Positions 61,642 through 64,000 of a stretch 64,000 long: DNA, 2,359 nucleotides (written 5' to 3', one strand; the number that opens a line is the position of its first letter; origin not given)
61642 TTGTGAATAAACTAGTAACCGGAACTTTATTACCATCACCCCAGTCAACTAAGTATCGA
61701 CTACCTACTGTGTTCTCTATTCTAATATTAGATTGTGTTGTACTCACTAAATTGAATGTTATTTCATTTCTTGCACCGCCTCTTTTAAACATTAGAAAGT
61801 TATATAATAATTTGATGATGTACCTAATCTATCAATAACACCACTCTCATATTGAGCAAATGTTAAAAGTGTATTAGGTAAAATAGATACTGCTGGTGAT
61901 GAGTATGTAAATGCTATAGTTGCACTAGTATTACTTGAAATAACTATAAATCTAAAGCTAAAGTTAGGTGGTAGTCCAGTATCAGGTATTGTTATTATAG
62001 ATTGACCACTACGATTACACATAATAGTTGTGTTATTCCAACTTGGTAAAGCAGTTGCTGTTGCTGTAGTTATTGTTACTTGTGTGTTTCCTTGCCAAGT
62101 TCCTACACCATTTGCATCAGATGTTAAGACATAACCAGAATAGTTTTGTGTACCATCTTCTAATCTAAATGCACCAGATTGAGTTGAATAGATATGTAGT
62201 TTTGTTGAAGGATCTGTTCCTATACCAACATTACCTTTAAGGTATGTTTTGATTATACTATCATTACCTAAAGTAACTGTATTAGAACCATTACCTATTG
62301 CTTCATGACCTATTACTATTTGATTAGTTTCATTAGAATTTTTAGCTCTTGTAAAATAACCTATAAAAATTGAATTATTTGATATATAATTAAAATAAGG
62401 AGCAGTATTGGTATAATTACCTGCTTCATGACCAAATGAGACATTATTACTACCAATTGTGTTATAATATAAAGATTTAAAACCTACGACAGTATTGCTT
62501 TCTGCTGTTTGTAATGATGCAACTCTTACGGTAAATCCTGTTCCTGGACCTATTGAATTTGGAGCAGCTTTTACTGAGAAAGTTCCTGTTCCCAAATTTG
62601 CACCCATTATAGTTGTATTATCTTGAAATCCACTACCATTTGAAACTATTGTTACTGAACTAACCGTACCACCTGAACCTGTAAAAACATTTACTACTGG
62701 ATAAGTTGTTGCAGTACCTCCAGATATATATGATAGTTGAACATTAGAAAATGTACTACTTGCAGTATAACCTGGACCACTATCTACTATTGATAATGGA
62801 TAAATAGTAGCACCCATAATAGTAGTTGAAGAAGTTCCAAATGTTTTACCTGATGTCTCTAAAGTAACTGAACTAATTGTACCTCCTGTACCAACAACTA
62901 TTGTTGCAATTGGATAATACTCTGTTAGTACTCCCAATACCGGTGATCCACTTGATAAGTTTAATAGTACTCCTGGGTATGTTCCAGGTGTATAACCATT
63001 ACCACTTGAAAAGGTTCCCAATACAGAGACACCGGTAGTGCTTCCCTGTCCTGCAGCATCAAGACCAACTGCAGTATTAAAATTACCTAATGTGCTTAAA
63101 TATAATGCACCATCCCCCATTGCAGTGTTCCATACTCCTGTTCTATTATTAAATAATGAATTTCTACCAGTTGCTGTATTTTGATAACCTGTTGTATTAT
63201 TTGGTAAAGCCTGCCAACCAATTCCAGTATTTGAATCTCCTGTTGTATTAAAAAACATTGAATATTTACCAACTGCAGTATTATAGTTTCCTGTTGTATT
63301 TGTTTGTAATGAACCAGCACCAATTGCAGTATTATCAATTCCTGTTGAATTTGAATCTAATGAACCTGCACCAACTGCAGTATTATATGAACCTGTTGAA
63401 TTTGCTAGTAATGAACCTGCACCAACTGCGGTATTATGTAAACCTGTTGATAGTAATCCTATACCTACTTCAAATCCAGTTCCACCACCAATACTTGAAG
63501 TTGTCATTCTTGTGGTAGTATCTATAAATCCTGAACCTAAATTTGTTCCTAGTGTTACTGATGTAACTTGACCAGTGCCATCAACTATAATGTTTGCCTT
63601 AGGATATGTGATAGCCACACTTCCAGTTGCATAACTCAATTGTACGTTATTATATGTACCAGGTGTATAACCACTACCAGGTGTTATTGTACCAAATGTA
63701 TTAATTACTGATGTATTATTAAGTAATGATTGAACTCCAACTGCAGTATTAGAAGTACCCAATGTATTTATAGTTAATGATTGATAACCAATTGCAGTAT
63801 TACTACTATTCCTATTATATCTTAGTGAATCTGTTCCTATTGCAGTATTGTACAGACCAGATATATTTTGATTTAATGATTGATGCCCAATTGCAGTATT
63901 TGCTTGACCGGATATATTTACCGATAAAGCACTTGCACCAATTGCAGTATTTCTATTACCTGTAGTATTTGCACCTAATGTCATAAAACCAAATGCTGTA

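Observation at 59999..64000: Two tandem repeat-rich tail-fibre genes with distinct adhesin-like repeat types (LRR-like 22-mers and YadA-head-like NTAIG repeats)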

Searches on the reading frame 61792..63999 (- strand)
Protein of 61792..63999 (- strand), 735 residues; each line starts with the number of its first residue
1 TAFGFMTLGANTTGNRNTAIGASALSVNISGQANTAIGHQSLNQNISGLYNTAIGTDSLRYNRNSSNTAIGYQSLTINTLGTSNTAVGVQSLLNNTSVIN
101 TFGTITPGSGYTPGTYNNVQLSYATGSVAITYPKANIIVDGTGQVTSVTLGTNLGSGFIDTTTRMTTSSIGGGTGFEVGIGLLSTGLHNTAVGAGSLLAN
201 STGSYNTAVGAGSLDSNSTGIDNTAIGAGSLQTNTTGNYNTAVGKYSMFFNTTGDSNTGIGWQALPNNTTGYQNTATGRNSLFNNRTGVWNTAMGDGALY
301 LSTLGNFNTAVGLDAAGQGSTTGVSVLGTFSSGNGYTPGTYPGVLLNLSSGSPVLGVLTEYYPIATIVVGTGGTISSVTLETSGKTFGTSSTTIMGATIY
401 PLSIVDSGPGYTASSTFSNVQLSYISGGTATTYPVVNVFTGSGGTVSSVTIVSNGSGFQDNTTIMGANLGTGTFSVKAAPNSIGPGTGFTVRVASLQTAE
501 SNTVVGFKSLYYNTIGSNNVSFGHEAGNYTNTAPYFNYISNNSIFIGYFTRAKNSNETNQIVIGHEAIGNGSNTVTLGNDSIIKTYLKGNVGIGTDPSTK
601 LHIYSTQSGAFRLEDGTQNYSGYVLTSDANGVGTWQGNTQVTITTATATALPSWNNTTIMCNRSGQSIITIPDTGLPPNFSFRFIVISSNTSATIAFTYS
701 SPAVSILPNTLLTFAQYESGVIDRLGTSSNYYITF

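Call 5: search_protein_families(library=pfam, proteins=[window:61792-63984:-], max_evalue=1)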
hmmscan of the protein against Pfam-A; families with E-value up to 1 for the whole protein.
window:61792-63984:- (730 aa): 0 families

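Call 8: search_protein_families(library=phrogs, proteins=[window:61792-63999:-], max_evalue=0.1)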
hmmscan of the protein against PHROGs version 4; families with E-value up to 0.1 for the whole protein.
window:61792-63999:- (735 aa): 4 families
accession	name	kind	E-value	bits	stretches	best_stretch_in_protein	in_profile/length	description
phrog_4636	-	tail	1.9e-34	120.2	3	217-325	232-351/763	tail spike protein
phrog_23837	-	head and packaging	2.1e-34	120.3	3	156-324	198-364/507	virion structural protein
phrog_6002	-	head and packaging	1.9e-28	99.6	3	14-97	699-783/1183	virion structural protein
phrog_34293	-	unknown function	0.072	14.3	0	168-209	5-46/105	-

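Call 12: search_dna_similar(query=window:61792-63999:-, collection=phages, mode=protein, max_evalue=0.001, max_rows=25)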
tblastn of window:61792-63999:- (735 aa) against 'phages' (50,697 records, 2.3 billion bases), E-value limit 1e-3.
Records with a match: 99; places in all: 208; records where one place covers at least 80% of the query: 0.
Best place of each record, by identity: <60% 99.
By first word of the organism name: Synechococcus 30; Bacillus 19; Cellulophaga 9; Cyanophage 7; Staphylococcus 5; Prochlorococcus 4; Flavobacterium 4; Pelagibacter 3; Roseobacter 3; Caudoviricetes 3; and 8 more.
By host as written in the record: - 20; Cellulophaga sp. HaHaR_3_176 9; Synechococcus sp. 8; Bacillus subtilis BEST7003 6; Bacillus subtilis 6; Synechococcus 5; Synechococcus sp. WH8102 4; Flavobacterium sp. LMO8 4; and 27 more.
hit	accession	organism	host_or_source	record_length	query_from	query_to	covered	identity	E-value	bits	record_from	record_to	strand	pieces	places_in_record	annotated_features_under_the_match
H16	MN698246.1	Pelagibacter phage HTVC112P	Candidatus Pelagibacter sp. HTCC7211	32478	1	317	43%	40.7%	3e-26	214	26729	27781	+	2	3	putative tail fiber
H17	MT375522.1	Methylophilales phage Venkman EXVC282S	Methylophilales bacterium H5P1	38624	1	315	43%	40.7%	5e-37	155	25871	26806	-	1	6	putative FhaB-like adhesion protein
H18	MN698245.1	Pelagibacter phage HTVC111P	Candidatus Pelagibacter sp. HTCC7211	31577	1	354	48%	35.9%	5e-30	134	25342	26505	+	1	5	putative tail fiber protein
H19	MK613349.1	Roseobacter phage CRP-7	Rhodobacteraceae bacterium FZCC0042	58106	2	355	48%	35.8%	1e-11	75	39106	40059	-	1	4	putative tail structural protein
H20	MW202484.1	Caudoviricetes sp.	Manatee Spring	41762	1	315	43%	39.6%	3e-24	195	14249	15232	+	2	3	endo n acetylneuraminidase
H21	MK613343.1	Roseobacter phage CRP-1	Rhodobacteraceae bacterium FZCC0023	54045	2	312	42%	38.4%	2e-27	125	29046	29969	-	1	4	putative tail structural protein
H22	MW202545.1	Caudoviricetes sp.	Manatee Spring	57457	1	315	43%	37.5%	1e-20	103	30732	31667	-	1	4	endo n acetylneuraminidase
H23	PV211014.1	Roseobacter phage CRP-831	Roseobacter sp. FZCC0196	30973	1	352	42%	36.3%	6e-9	119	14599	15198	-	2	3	tail fiber protein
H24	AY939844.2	Prochlorococcus phage P-SSM2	Prochlorococcus sp. NATL1A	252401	1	321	44%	34.6%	6e-17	156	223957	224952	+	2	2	putative T4-like proximal tail fiber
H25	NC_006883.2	Prochlorococcus phage P-SSM2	Prochlorococcus sp. NATL1A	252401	1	321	44%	34.6%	6e-17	156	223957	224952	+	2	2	tail spike protein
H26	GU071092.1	Prochlorococcus phage P-SSM2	-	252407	1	321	44%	34.6%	6e-17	156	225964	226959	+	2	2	conserved hypothetical protein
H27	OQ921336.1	Bacillus phage SPO1L1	Bacillus subtilis BEST7003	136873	10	334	44%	33.5%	4e-12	129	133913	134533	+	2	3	hypothetical protein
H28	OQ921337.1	Bacillus phage SPO1L2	Bacillus subtilis BEST7003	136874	10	334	44%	33.5%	4e-12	129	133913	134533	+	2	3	hypothetical protein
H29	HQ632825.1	Prochlorococcus phage P-SSM5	Prochlorococcus marinus NATL2A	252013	10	322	43%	34.6%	2e-12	77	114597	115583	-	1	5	hypothetical protein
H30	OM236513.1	Bacillus phage SP82G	Bacillus subtilis BEST7003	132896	10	334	44%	33.3%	2e-12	132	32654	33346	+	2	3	hypothetical protein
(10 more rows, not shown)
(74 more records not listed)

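Call 23: find_homologous_proteins(query=window:61792-63999:-, max_evalue=0.001)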
Query window:61792-63999:- (735 aa): 7318 proteins with E <= 0.001 among 8000 candidates; the best 120 are listed.
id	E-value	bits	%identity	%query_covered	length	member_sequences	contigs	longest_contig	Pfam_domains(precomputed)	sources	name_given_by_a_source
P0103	0.0e+0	1029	100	66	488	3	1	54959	-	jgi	-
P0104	6.1e-266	903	76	82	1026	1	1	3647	-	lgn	-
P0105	1.6e-207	710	70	57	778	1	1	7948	-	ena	-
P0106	2.4e-204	699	43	87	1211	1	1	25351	-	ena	-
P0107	9.1e-194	664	42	90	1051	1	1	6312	-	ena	-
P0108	8.6e-184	631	76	20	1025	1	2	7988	-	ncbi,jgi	jgi:hypothetical protein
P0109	4.6e-179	615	66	45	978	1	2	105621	-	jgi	-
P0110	1.3e-163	564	64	56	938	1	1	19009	-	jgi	-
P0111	2.5e-159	550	61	56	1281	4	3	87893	PF13884.12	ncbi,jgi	jgi:hypothetical protein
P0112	3.6e-158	546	45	85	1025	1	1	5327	-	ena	-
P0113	2.6e-150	520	41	81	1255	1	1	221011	-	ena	-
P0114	1.0e-149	518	46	74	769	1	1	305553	-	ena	-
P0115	1.1e-141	492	73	22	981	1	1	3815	-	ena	-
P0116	2.0e-141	491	47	66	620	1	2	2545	-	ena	-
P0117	1.6e-126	442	38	42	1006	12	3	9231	-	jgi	jgi:hypothetical protein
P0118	7.8e-126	440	72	27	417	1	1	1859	PF26696.1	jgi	jgi:hypothetical protein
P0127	2.0e-110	389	40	43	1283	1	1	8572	PF13884.12,PF03906.21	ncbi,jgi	-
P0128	2.3e-108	382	40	48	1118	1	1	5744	PF13884.12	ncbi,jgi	-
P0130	6.5e-105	370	41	41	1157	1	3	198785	PF13884.12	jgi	-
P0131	1.1e-101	360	38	46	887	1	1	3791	PF13884.12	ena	-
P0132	3.4e-100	355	42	41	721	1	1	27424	PF26696.1,PF13884.12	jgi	jgi:hypothetical protein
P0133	3.2e-99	352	41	43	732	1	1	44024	PF13884.12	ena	-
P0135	1.8e-97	346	30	72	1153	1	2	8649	PF13884.12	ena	-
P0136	5.8e-96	341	40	43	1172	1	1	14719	PF13884.12,PF05658.20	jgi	-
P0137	3.7e-94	335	31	87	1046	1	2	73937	PF26696.1,PF13884.12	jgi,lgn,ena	-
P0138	5.3e-94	334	41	42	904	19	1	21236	PF13884.12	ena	-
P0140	2.3e-93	332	42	43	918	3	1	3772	PF13884.12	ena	-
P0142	2.4e-92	329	38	44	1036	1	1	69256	PF13884.12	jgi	jgi:trimeric autotransporter adhesin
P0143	9.4e-91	324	38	44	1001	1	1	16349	PF13884.12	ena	-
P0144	1.7e-90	323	44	44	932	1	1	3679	PF13884.12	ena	-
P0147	8.7e-88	314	41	43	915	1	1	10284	PF13884.12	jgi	-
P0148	8.9e-88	314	38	40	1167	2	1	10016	PF26696.1,PF13884.12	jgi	jgi:hypothetical protein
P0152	7.0e-87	311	41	44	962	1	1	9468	PF26696.1,PF13884.12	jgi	jgi:hypothetical protein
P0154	1.5e-85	306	41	43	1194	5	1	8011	PF26696.1,PF13884.12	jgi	-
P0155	1.3e-84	303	38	43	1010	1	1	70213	PF13884.12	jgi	-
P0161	5.4e-84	301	39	43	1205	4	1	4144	PF13884.12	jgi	jgi:hypothetical protein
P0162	7.7e-84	301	41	44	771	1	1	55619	PF26696.1,PF13884.12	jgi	jgi:hypothetical protein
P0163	8.8e-84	301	54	19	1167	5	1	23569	PF13884.12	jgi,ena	-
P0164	2.3e-83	299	38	46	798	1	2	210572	PF13884.12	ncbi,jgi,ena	ncbi:MAG: tail fiber domain-containing protein [Candidatus Paceibacterota bacterium]|jgi:hypothetica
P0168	1.2e-81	293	40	42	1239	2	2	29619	PF13884.12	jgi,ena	-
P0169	1.8e-81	293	39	48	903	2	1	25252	PF13884.12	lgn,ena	-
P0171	3.2e-81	292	39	43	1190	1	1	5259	PF26696.1,PF13884.12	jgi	-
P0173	7.1e-80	288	42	42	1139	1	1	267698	PF13884.12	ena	-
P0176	2.2e-79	286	40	42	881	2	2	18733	PF13884.12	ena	-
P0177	2.9e-79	286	40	43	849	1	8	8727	PF26696.1,PF18962.8,PF13884.12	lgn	-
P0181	2.2e-78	283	36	46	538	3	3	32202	PF26696.1,PF13884.12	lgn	-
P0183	3.2e-78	282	40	46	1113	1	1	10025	PF13884.12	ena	-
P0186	6.0e-78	281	39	43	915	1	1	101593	PF26696.1,PF13884.12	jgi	jgi:hypothetical protein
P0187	7.4e-78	281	43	40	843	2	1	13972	PF26696.1,PF13884.12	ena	-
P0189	2.4e-77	279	39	43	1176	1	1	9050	PF26696.1,PF13884.12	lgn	-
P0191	3.9e-77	279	36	40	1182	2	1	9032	PF26696.1,PF13884.12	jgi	jgi:trimeric autotransporter adhesin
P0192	5.3e-77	278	37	43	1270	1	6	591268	PF26696.1,PF13884.12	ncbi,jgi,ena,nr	ncbi:MAG TPA: tail fiber domain-containing protein [Bacteroidales bacterium]|nr:tail fiber domain-co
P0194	2.2e-76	276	38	42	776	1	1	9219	PF13884.12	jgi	jgi:hypothetical protein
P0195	3.9e-76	275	40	43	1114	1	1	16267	PF13884.12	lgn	-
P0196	6.1e-76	275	44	43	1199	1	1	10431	PF13884.12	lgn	-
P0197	6.4e-76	275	39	37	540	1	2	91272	PF13884.12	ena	-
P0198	6.7e-76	274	41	42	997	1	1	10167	PF13884.12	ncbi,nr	ncbi:MAG: tail fiber domain-containing protein [Saprospiraceae bacterium]|nr:tail fiber domain-conta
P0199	1.0e-75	274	40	42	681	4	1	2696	PF18962.8,PF13884.12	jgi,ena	-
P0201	6.4e-75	271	42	42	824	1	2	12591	PF13884.12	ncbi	-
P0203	8.9e-75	271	37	41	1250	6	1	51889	PF13884.12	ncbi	-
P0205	3.2e-74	269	40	42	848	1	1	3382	PF26696.1,PF18962.8,PF13884.12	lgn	-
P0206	4.1e-74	269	40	38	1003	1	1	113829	PF13884.12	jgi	-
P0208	7.2e-74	268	40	52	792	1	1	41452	PF13884.12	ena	-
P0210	7.4e-74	268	41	40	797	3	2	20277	PF26696.1,PF13884.12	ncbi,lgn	ncbi:MAG: tail fiber domain-containing protein [Bacteroidales bacterium]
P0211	1.2e-73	267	37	43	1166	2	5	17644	PF26696.1,PF13884.12,PF05658.20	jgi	jgi:hypothetical protein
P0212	1.4e-73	267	39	42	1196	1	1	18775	PF26696.1,PF13884.12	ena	-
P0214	1.7e-73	267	42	42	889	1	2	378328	PF26696.1,PF13884.12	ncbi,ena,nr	ncbi:MAG TPA: tail fiber domain-containing protein [Panacibacter sp.]|nr:tail fiber domain-containin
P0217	2.2e-73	266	30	82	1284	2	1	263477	PF26696.1,PF13884.12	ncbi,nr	ncbi:MAG: tail fiber domain-containing protein [Chitinophagaceae bacterium]|nr:tail fiber domain-con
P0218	2.5e-73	266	41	43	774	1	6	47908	PF13884.12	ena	-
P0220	2.8e-73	266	42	41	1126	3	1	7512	PF13884.12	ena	-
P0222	6.2e-73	265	40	43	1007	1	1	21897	PF26696.1,PF13884.12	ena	-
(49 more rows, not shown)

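Call 25: search_protein_families(library=pfam, proteins=[P0118, P0136], max_evalue=0.01)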
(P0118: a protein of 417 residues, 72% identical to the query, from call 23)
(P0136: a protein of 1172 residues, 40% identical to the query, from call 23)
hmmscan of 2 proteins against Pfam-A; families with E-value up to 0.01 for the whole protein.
P0118 (417 aa): 0 families

P0136 (1172 aa): 2 families
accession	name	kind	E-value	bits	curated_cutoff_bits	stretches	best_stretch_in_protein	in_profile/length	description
PF05658.19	YadA_head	-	4.7e-08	33.6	25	2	261-287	1-27/27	YadA head domain repeat (2 copies)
PF13884.11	Peptidase_S74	-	1.1e-07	32.5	22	1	1025-1109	1-55/58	Chaperone of endosialidase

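Call 67: predict_structure(alignment_id=A3)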
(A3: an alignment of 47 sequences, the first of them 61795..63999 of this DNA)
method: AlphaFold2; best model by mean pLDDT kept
length: 735 residues; sequences in the alignment: 47
mean_pLDDT: 74.4   pTM: 0.67
mean pLDDT of the five models: 74.4, 72.0, 71.5, 66.2, 61.2
residues with pLDDT >= 90: 184; 70-90: 289; 50-70: 145; < 50: 117
segments of 3 or more residues with pLDDT < 50: 398-410, 423-431, 456-480, 533-535, 594-602, 604-612, 615-620, 629-632, 703-735
pLDDT, mean of each block of 10 residues (from residue 1): 69 71 72 83 79 89 89 88 91 88 90 93 91 94 93 88 88 83 89 89 91 87 94 88 94 88 90 93 87 93 84 81 82 84 77 57 83 87 72 61 43 54 47 60 57 50 38 41 72 85 92 84 85 59 93 84 91 86 67 44 47 48 51 53 77 71 72 67 60 62 45 40 40 40
secondary structure, 60 per line:
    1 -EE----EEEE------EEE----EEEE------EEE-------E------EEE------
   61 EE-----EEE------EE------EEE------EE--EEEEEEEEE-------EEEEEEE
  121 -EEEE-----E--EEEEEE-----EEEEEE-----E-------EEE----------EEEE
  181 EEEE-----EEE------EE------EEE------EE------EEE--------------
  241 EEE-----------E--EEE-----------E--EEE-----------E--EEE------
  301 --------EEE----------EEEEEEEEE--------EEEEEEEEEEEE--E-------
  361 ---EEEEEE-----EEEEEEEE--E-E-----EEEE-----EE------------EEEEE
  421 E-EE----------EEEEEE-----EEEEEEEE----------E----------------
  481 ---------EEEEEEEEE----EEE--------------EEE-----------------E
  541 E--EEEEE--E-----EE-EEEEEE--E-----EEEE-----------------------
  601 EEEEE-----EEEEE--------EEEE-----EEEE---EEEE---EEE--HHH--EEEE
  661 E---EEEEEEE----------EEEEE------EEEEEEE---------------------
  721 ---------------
elements in order (helices of 4 or more, strands of 3 or more residues): E8-11 E18-20 E25-28 E35-37 E52-54 E68-70 E85-87 E98-106 E114-120 E122-125 E134-139 E145-150 E164-166 E177-184 E190-192 E207-209 E224-226 E241-243 E258-260 E275-277 E292-294 E309-311 E322-330 E339-350 E364-369 E375-382 E393-396 E416-421 E435-440 E446-453 E490-498 E503-505 E520-522 E544-548 E560-565 E574-577 E601-605 E611-615 E624-627 E633-636 E640-643 E647-649 E657-661 E665-671 E682-686 E693-699

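Call 69: fold_search(model_id=the predicted structure, library=pdb)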
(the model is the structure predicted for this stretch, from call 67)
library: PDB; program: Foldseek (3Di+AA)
matches with E <= 10: 77; with E <= 0.001: 0
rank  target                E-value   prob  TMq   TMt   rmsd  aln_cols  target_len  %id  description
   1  7o23                  3.2e-02  0.98  0.22  0.40  14.4       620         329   13  C-terminal head domain of the trimeric autotransporter adhesin BpaC from Burkholderia pseudomallei fused to a GCN4 ancho (released 2022-06-29)
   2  9gh5_A                1.5e-01  0.72  0.13  0.30  11.7       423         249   11  Complex of Fusobacterium nucleatum CbpF with human CEACAM1 (released 2025-04-02)
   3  9gh4_A                3.7e-01  0.20  0.09  0.21   9.2       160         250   17  Fusobacterium nucleatum adhesin CbpF (released 2025-04-02)
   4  3s6l_D                4.8e-01  0.98  0.12  0.50   4.9       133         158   23  Crystal structure of a YadA-like head domain of the trimeric autotransporter adhesin BoaA from Burkholderia pseudomall (released 2011-06-22)
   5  3s6l_B                9.9e-01  0.77  0.10  0.42   5.5       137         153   22  Crystal structure of a YadA-like head domain of the trimeric autotransporter adhesin BoaA from Burkholderia pseudomall (released 2011-06-22)
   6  6tjg                  1.0e+00  0.03  0.05  0.08  20.9       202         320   13  Crystal structure of the computationally designed Cake8 protein (released 2020-05-06)
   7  3er0_A                1.6e+00  0.02  0.05  0.11  15.3       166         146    9  Crystal structure of the full length eIF5A from Saccharomyces cerevisiae (released 2008-12-02)
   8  8y0u_5                1.7e+00  0.02  0.05  0.12  15.6       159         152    9  dormant ribosome with STM1 (released 2024-02-07)
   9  4jw3_A                2.0e+00  0.12  0.07  0.27   9.8       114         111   18  Selection of specific protein binders for pre-defined targets from an optimized library of artificial helicoidal repea (released 2013-09-25)
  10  7som_F                2.4e+00  0.06  0.09  0.07  17.1       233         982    9  Ciliary C2 central pair apparatus isolated from Chlamydomonas reinhardtii (released 2022-04-13)
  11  9b1d_I                2.7e+00  0.05  0.04  0.07  13.4        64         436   12  Cryo-EM structure of native SWR1 bound to DNA (composite structure) (released 2024-10-09)
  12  2cbq_C                2.9e+00  0.14  0.08  0.31   9.7       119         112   20  Crystal structure of the neocarzinostatin 1Tes15 mutant bound to testosterone hemisuccinate. (released 2006-03-22)
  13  7vul_B                3.1e+00  0.01  0.06  0.07  28.9       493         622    8  Structure of Klebsiella Phage P560 depolymerase (released 2022-11-16)
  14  2yo3_B                3.5e+00  0.08  0.06  0.14  12.8       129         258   14  Salmonella enterica SadA 1185-1386 fused to GCN4 adaptors (SadAK14) (released 2012-12-12)
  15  2w68_B                3.8e+00  0.03  0.06  0.15  18.2       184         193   11  ENHANCING THE RECEPTOR AFFINITY OF THE SIALIC ACID-BINDING DOMAIN OF VIBRIO CHOLERAE SIALIDASE THROUGH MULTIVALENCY (released 2008-12-30)
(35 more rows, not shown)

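Call 70: search_solved_structures(query=A3, max_evalue=1, show_alignments=2)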
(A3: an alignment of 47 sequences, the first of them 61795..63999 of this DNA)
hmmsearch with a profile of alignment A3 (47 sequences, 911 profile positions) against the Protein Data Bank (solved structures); distinct sequences matched with E-value up to 1: 0.
